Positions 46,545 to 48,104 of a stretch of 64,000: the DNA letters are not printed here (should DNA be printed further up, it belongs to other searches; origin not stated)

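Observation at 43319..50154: Low-GC, integrase-associated cassette: carbamoyltransferase, kinase-like protein, radical SAM enzyme and DnaJ-type Cys-rich mini-protein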

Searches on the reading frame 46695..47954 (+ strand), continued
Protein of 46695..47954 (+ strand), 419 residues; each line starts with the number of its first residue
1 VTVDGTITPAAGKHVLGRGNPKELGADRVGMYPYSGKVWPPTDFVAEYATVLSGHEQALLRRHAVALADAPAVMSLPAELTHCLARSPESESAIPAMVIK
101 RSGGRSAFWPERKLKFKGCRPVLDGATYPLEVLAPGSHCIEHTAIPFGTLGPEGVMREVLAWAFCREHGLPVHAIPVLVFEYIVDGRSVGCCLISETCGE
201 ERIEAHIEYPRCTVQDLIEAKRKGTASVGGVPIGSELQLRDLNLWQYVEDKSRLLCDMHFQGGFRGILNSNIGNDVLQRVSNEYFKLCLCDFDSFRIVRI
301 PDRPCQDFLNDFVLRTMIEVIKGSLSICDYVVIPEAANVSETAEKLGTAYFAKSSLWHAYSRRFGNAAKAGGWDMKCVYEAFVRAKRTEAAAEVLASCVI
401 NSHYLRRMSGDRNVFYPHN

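Call 85: search_protein_families(library=ncbifam, proteins=[L014:11184-12413:+, L022:2439-3659:+, L024:11137-12021:+, L027:5232-6125:+, L006:11187-12812:+, L029:11145-12341:+, L014:5146-6480:+, L022:3711-4952:+], max_evalue=0.0001)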
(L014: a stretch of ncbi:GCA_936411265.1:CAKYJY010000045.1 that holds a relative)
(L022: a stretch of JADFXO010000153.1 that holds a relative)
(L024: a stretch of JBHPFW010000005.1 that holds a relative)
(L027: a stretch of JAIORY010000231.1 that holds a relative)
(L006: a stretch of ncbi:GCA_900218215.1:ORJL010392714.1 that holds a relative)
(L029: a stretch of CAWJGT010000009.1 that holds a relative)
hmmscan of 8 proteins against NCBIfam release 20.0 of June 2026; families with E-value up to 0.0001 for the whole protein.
L014:11184-12413:+ (409 aa): 18 families
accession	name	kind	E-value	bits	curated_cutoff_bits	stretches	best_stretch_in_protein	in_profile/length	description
TIGR01224.1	hutI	equivalog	2.2e-13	49.8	298.15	1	335-399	311-375/377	imidazolonepropionase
NF006056.0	PRK08204.1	subfamily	6.6e-12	44.9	391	1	20-85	5-67/449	hypothetical protein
NF006689.0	PRK09237.1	equivalog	5.7e-08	31.7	371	0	19-88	4-69/383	amidohydrolase/deacetylase family metallohydrolase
NF006679.0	PRK09228.1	subfamily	5.8e-08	31.9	351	0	40-86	34-80/433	guanine deaminase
TIGR02967.1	guan_deamin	equivalog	6.9e-07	28.6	375.4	0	40-86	9-55/401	guanine deaminase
TIGR02033.1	D-hydantoinase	equivalog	9.1e-07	28.2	393.25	0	21-86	2-61/454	dihydropyrimidinase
NF009686.0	PRK13207.1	subfamily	1.1e-06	27.7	354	0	345-387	407-449/569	urease subunit alpha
NF051886.1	XaaProDiPepCaul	equivalog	3.4e-06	26.3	500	0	39-86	20-65/398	Xaa-Pro dipeptidase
TIGR03178.1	allantoinase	equivalog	3.7e-06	26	357.85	0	347-407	355-415/441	allantoinase AllB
NF009685.0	PRK13206.1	equivalog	3.7e-06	25.8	907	0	345-387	411-453/573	urease subunit alpha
NF011990.0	PRK15446.2-6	subfamily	3.9e-06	25.8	233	0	337-381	325-369/390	alpha-D-ribose 1-methylphosphonate 5-triphosphate diphosphatase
NF009941.0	PRK13404.1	subfamily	6.6e-06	25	647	0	19-87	5-65/478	dihydropyrimidinase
NF006549.0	PRK09045.1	equivalog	1.9e-05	23.5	540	0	19-88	9-79/444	TRZ/ATZ family hydrolase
NF005557.0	PRK07228.1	equivalog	2e-05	23.5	522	0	21-85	4-65/445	5'-deoxyadenosine deaminase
NF010591.0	PRK13985.1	equivalog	2.5e-05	23.1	1083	0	343-386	405-448/569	urease subunit beta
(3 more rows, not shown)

L022:2439-3659:+ (406 aa): 31 families (the best 25 are shown)
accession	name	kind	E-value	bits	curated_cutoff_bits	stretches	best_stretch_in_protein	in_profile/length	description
TIGR01224.1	hutI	equivalog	9.9e-12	44.4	298.15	0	26-72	4-48/377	imidazolonepropionase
NF009686.0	PRK13207.1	subfamily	1.7e-10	40.3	354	1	337-396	402-462/569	urease subunit alpha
NF006689.0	PRK09237.1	equivalog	1.3e-09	37.1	371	1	6-74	3-67/383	amidohydrolase/deacetylase family metallohydrolase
NF006056.0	PRK08204.1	subfamily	1.6e-09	37.1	391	0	9-78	6-72/449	hypothetical protein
NF051886.1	XaaProDiPepCaul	equivalog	5.2e-09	35.6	500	1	26-113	19-103/398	Xaa-Pro dipeptidase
TIGR01178.1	ade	equivalog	5e-08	31.9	472.5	1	7-76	1-62/552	adenine deaminase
TIGR01792.1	urease_alph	equivalog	1.1e-07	31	680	0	337-396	401-461/568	urease subunit alpha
NF006560.0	PRK09061.1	subfamily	6.8e-07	27.9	340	1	5-88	25-103/517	amidohydrolase family protein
NF002668.0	PRK02382.1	equivalog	8.2e-07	28.1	452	0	8-76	6-60/436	dihydroorotase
NF006837.0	PRK09357.1-2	equivalog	9.4e-07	27.7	575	0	9-76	4-66/428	dihydroorotase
NF009685.0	PRK13206.1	equivalog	1.1e-06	27.6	907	0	337-390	406-460/573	urease subunit alpha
NF006679.0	PRK09228.1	subfamily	1.6e-06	27.2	351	1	27-75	33-81/433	guanine deaminase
NF005557.0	PRK07228.1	equivalog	1.6e-06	27.1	522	0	8-75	3-67/445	5'-deoxyadenosine deaminase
TIGR02033.1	D-hydantoinase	equivalog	1.9e-06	27.1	393.25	1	9-78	2-65/454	dihydropyrimidinase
NF009060.0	PRK12394.1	equivalog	2e-06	26.9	442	0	6-73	3-65/381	metallo-dependent hydrolase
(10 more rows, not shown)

L024:11137-12021:+ (294 aa): 4 families
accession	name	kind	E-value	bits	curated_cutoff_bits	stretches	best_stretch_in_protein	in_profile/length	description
TIGR01229.1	rocF_arginase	equivalog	2.5e-48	165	227.6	1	4-278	2-281/300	arginase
TIGR01230.1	agmatinase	equivalog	3.2e-13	50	174.3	1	4-278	17-261/275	agmatinase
NF002564.0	PRK02190.1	subfamily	8.6e-11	41.5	302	1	65-274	97-282/307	agmatinase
TIGR01227.1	hutG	equivalog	5.3e-09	35.7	229.15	1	70-281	97-297/307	formimidoylglutamase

L027:5232-6125:+ (297 aa): 4 families
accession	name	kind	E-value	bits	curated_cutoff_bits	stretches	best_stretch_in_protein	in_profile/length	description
TIGR01229.1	rocF_arginase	equivalog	5.9e-41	140.7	227.6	1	4-274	2-276/300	arginase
TIGR01227.1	hutG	equivalog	4.9e-15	55.5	229.15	1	67-287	92-303/307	formimidoylglutamase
TIGR01230.1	agmatinase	equivalog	3.8e-10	39.9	174.3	1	73-279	80-261/275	agmatinase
NF002564.0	PRK02190.1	subfamily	4.3e-07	29.4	302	1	70-276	100-283/307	agmatinase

L006:11187-12812:+ (541 aa): 24 families
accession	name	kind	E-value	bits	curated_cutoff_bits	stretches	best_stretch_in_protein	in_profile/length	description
TIGR01229.1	rocF_arginase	equivalog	3e-40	138.4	227.6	1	4-286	2-291/300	arginase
NF011529.0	PRK14968.1-3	equivalog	1.5e-23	83.3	162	1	348-506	12-165/198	putative methyltransferase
TIGR00536.1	hemK_fam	subfamily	5.7e-13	48.6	115.5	1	378-454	116-194/286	HemK family protein methyltransferase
TIGR03533.1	L3_gln_methyl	equivalog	1.7e-12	47.3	229.7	1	375-453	120-200/284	50S ribosomal protein L3 N(5)-glutamine methyltransferase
TIGR03534.1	RF_mod_PrmC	equivalog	5.4e-12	45.7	199.1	1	378-456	90-170/253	peptide chain release factor N(5)-glutamine methyltransferase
TIGR00537.1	hemK_rel_arch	hypoth_equivalog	2.1e-11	43.9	87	1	376-459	19-99/179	HemK2/MTQ2 family protein methyltransferase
TIGR00406.1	prmA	equivalog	2.9e-11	43.3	183.15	1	377-449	160-232/288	50S ribosomal protein L11 methyltransferase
NF007023.0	PRK09489.1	equivalog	4.7e-11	42.4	295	1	350-455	173-274/342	16S rRNA (guanine(1207)-N(2))-methyltransferase RsmC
TIGR01230.1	agmatinase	equivalog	3.5e-10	40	174.3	1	62-261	79-244/275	agmatinase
NF001785.0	PRK00517.2-2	equivalog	3.6e-10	39.5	188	1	376-449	145-218/282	50S ribosomal protein L11 methyltransferase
NF002564.0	PRK02190.1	subfamily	4.1e-09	36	302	1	110-256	141-265/307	agmatinase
TIGR01227.1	hutG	equivalog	1.4e-07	31.1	229.15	1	66-285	94-301/307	formimidoylglutamase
TIGR02021.1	BchM-ChlM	equivalog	2.2e-07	30.5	158.9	1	374-447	52-123/218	magnesium protoporphyrin IX methyltransferase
NF011528.0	PRK14968.1-2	equivalog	3.1e-07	30.1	171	1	374-456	36-121/205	putative methyltransferase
NF011530.0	PRK14968.1-4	equivalog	4.9e-07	29.3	243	1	369-503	32-163/202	putative methyltransferase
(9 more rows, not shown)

L029:11145-12341:+ (398 aa): 73 families (the best 25 are shown)
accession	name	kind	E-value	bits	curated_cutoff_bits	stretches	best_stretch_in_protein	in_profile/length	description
TIGR01733.1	AA-adenyl-dom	subfamily_domain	9.9e-75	251.8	317.4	1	48-373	1-321/409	amino acid adenylation domain-containing protein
NF038078.1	NRPS_MxcG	equivalog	7.8e-71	238.8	2300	1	16-374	451-806/1442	myxochelin non-ribosomal peptide synthetase MxcG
NF004282.0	PRK05691.1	subfamily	8.1e-65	217.9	4090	1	21-375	2188-2536/4334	non-ribosomal peptide synthase/polyketide synthase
NF041803.1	NRPS_SolG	exception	2.2e-43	148.1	2200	1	23-373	563-910/1163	solanimycin non-ribosomal peptide synthetase SolG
NF007605.2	PRK10252.1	equivalog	6.1e-40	136.6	2400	1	20-373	453-800/1292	enterobactin non-ribosomal peptide synthetase EntF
TIGR03098.1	ligase_PEP_1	hypoth_equivalog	1.9e-37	128.9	592.35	1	23-373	2-358/517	acyl-CoA ligase (AMP-forming), exosortase A system-associated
NF047350.1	aureusi_NRPS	equivalog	2.6e-35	120.8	2500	1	20-362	412-734/2373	aureusimine non-ribosomal peptide synthetase AusA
NF004837.0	PRK06187.1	subfamily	1.2e-31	109.5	476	1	23-373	10-374/531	long-chain-fatty-acid--CoA ligase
TIGR01734.1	D-ala-DACP-lig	equivalog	2.2e-31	109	559.85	1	27-374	6-346/504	D-alanine--poly(phosphoribitol) ligase subunit DltA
NF003417.0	PRK04813.1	subfamily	7.6e-31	107.2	476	1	27-373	9-347/505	D-alanine--poly(phosphoribitol) ligase subunit DltA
NF005702.0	PRK07514.1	subfamily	4e-25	88.1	558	1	33-372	15-350/506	malonyl-CoA synthase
NF004511.1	PRK05852.1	equivalog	2.5e-24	85.8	650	1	24-373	2-356/505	FadD7 family fatty acid--CoA ligase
TIGR02262.1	benz_CoA_lig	subfamily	1.2e-20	73.8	375.25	1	38-375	22-360/508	benzoate-CoA ligase family protein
NF006182.0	PRK08316.1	subfamily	2.1e-20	72.7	663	1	17-374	7-370/523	fatty acyl-CoA synthetase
NF004822.0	PRK06178.1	equivalog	3.9e-19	68.7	782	1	17-137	33-153/571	acyl-CoA synthetase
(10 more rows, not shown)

L014:5146-6480:+ (444 aa): 0 families

L022:3711-4952:+ (413 aa): 0 families

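Call 93: fold_search(model_id=the predicted structure, library=pdb)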
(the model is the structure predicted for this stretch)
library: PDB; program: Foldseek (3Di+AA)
matches with E <= 10: 527; with E <= 0.001: 7
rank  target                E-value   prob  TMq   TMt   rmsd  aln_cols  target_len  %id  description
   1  6dfl_A                4.8e-04  1.00  0.25  0.39  11.5       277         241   14  WaaP in complex with acyl carrier protein (released 2019-04-03)
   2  7sza_A                5.4e-04  1.00  0.28  0.46  11.3       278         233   15  Crystal Structure Analysis of human PRPK complex with a compound (released 2023-01-25)
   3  2x3j_A                5.4e-04  0.99  0.35  0.26  13.8       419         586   12  CO-COMPLEX STRUCTURE OF ACHROMOBACTIN SYNTHETASE PROTEIN D (ACSD) WITH ATP AND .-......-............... FROM PECTOBACT (released 2011-01-19)
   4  6wqx_C                7.1e-04  1.00  0.28  0.47  10.4       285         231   14  Human PRPK-TPRKB complex (released 2021-02-17)
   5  7khk_A                8.4e-04  0.96  0.25  0.32  14.1       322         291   13  Crystal structure of KIT kinase domain with a small molecule inhibitor, PLX9486 (bezuclastinib) in the DFG-in state (released 2021-07-07)
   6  7sza_C                8.9e-04  0.99  0.23  0.40  13.3       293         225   16  Crystal Structure Analysis of human PRPK complex with a compound (released 2023-01-25)
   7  2w02_B                8.9e-04  0.97  0.35  0.27  14.6       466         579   12  Co-complex Structure of Achromobactin Synthetase Protein D (AcsD) with ATP from Pectobacterium Chrysanthemi (released 2009-01-13)
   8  4ww7_A                1.1e-03  1.00  0.29  0.47  12.2       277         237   12  Crystal structure of binary complex Bud32-Cgi121 in complex with AMP (released 2015-03-18)
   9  8s19_A                1.2e-03  0.96  0.27  0.35  13.6       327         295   13  c-KIT kinase domain in complex with staurosporine (released 2025-09-03)
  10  8pqg_A                1.6e-03  0.95  0.27  0.35  13.6       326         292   13  c-KIT T670I mutated kinase domain in complex with avapritinib (released 2023-12-27)
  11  4ww9_A                1.9e-03  0.99  0.28  0.46  10.1       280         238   11  Crystal structure of binary complex Bud32-Cgi121 in complex with ADP (released 2015-03-18)
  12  4yjt                  2.0e-03  0.72  0.21  0.28  14.4       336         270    9  THE KINASE DOMAIN OF HUMAN SPLEEN TYROSINE (SYK) IN COMPLEX WITH GTC000233 (released 2015-09-30)
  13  7szb_C                2.4e-03  1.00  0.28  0.48  11.3       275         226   16  Crystal Structure Analysis of human PRPK complex with a compound (released 2023-01-25)
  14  8k20_B                2.6e-03  0.97  0.22  0.40  12.2       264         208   15  Cryo-EM structure of KEOPS complex from Arabidopsis thaliana (released 2024-04-03)
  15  4ww5_A                2.9e-03  0.99  0.29  0.47  12.2       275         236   12  Crystal structure of binary complex Bud32-Cgi121 in complex with AMPP (released 2015-03-18)
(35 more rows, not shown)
